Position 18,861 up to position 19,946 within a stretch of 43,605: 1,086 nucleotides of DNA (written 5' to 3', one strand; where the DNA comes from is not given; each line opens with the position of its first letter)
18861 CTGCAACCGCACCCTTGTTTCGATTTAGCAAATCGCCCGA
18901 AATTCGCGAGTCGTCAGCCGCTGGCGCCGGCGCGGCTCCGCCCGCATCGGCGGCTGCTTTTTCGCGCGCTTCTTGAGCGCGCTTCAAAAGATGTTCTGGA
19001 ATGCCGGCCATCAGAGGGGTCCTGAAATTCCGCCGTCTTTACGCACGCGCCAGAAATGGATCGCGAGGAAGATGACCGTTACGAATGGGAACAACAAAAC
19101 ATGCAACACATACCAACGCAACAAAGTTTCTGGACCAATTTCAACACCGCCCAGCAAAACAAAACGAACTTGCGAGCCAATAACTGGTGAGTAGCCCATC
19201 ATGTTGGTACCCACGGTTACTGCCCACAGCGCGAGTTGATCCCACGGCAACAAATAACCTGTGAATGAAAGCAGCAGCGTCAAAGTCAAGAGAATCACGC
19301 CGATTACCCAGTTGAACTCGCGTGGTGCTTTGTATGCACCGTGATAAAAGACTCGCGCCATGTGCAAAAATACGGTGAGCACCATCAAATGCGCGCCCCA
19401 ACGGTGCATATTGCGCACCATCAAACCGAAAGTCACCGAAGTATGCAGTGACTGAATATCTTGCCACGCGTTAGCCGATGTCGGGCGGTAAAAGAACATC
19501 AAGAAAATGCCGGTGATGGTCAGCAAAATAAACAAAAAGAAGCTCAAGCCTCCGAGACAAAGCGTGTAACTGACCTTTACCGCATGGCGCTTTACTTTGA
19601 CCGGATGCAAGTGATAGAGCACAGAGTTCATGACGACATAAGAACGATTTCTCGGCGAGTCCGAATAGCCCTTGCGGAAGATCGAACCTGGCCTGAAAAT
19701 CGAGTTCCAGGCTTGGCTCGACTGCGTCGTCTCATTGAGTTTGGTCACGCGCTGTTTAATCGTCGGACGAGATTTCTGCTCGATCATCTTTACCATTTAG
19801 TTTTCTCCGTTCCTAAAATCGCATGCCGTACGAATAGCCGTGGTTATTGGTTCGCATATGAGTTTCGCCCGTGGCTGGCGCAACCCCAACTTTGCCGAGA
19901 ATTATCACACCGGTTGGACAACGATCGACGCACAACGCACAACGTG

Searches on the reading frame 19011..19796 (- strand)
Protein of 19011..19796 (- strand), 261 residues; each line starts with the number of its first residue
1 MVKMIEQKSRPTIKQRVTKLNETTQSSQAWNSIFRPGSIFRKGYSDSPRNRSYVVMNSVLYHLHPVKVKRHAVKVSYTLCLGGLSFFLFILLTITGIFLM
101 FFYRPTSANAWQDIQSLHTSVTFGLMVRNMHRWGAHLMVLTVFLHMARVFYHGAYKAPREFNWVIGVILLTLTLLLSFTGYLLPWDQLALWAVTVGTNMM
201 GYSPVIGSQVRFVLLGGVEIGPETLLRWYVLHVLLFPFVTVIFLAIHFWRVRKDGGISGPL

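Call 3: search_protein_families(library=pfam, proteins=[window:19011-19796:-], max_evalue=0.01)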
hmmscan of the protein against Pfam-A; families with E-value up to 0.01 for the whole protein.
window:19011-19796:- (261 aa): 4 families
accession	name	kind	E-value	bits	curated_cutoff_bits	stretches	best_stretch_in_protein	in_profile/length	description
PF00033.24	Cytochrome_B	-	2.6e-46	158.3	27.2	1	72-254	7-188/189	Cytochrome b/b6/petB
PF13631.11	Cytochrom_B_N_2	-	1.2e-36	126.7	27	1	137-256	2-121/169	Cytochrome b(N-terminal)/b6/petB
PF14358.11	DUF4405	-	1e-05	26.4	26.7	1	84-147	5-63/66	Domain of unknown function (DUF4405)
PF06157.16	DUF973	-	0.0072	15.9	26.4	0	86-183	59-149/309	Protein of unknown function (DUF973)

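Call 4: search_protein_families(library=ncbifam, proteins=[window:19011-19796:-], max_evalue=0.01)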
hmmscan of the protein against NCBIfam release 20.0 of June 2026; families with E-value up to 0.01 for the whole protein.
window:19011-19796:- (261 aa): 4 families
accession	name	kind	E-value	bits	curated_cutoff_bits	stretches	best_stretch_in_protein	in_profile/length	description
NF040969.1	cytb_ExtP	equivalog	2.2e-91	305.2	290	1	55-258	1-204/205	selenite/tellurite reduction operon b-type cytochrome ExtP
NF002990.0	PRK03735.1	subfamily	2.6e-62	210.5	325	1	62-261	25-223/223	cytochrome b6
NF050120.1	bc1_QcrB_actin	exception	2.1e-33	115.9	500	1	76-249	23-213/458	cytochrome bc1 complex cytochrome b subunit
NF041076.1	cyt_b_SoxC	equivalog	8.9e-29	100.7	740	1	80-249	29-193/542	proton pump complex cytochrome B SoxC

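Call 7: search_solved_structures(query=window:19011-19796:-, max_evalue=0.001)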
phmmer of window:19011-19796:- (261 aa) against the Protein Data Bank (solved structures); distinct sequences matched with E-value up to 0.001: 53.
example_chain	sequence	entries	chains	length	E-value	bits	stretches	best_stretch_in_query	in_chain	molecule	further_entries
6rqf_I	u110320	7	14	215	1.1e-48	169.4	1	75-261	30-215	Cytochrome b6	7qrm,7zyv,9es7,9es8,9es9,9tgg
1q90_B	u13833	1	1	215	2.2e-48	168.4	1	75-261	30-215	Cytochrome b6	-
2zt9_A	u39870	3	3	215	1.9e-46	162.1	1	75-261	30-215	Cytochrome b6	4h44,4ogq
1vf5_A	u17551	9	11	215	7.9e-46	160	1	75-261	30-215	CYTOCHROME B6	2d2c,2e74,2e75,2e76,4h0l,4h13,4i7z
7r0w_I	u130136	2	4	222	1.2e-45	159.4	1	75-261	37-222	Cytochrome b6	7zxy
2qjk_A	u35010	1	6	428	2.4e-32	115.8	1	82-255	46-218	Cytochrome b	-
2qjp_A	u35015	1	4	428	2.4e-32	115.8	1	82-255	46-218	Cytochrome b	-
2fyn_A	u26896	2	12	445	2.6e-32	115.7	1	82-255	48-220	Cytochrome b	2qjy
5kkz_A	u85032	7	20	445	2.6e-32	115.7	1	82-255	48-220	Cytochrome b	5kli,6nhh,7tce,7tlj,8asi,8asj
6nin_A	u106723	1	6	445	5.1e-32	114.8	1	82-255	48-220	Cytochrome b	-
9fks_a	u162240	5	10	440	6.3e-31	111.2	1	85-255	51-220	Cytochrome b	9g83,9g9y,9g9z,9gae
2yiu_A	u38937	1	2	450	6.7e-31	111.1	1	85-255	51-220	CYTOCHROME B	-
29ye_B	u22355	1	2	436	8.4e-31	110.8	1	85-255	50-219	Cytochrome b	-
1zrt_C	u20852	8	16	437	8.4e-31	110.8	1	85-255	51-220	Cytochrome b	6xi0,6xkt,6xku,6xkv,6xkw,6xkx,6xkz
29xz_B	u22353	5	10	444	8.7e-31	110.7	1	85-255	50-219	Cytochrome b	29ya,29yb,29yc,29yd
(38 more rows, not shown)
